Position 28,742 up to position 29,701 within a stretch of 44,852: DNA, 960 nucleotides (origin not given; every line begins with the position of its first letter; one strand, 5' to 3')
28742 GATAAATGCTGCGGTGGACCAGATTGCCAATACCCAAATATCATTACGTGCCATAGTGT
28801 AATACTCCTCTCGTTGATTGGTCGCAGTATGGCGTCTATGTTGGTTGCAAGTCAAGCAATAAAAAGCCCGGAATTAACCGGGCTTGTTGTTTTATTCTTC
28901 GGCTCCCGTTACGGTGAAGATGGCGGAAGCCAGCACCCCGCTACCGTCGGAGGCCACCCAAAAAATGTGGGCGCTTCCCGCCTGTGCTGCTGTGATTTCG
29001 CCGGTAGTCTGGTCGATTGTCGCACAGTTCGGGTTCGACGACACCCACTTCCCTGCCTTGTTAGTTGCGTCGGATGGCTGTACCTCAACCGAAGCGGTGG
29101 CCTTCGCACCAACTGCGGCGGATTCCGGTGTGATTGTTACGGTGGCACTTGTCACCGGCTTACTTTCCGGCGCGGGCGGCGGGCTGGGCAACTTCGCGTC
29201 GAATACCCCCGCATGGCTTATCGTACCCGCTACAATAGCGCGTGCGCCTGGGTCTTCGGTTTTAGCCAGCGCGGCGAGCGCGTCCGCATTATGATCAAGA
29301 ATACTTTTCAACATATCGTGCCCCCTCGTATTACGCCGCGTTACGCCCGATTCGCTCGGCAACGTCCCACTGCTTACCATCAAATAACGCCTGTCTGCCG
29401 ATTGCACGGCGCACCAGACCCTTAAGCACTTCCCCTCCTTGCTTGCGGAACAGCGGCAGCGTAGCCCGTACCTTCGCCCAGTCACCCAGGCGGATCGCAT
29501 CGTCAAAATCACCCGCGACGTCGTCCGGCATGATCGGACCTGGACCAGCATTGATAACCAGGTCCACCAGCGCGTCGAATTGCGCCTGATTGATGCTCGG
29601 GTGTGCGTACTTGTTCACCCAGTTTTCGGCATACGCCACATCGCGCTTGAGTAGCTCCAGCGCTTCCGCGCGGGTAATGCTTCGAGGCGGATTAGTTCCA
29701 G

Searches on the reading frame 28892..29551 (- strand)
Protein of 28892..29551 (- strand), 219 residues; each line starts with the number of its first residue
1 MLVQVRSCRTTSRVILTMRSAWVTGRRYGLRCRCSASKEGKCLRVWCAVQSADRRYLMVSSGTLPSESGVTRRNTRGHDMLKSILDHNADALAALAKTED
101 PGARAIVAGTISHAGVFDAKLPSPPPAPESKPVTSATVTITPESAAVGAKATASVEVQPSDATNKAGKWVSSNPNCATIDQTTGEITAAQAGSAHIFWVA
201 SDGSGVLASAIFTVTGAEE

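Call 80: search_protein_families(library=pfam, proteins=[window:28892-29551:-], max_evalue=0.01)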
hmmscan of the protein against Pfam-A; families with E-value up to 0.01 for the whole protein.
window:28892-29551:- (219 aa): 2 families
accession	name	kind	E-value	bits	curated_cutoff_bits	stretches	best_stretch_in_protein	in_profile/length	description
PF02368.24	Big_2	-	1.3e-11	44.7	22.8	1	133-205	2-73/79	Bacterial Ig-like domain (group 2)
PF25354.1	Ig_NUP210_16th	-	0.002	18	27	1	162-198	25-61/72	NUP210-like, Ig-like domain 16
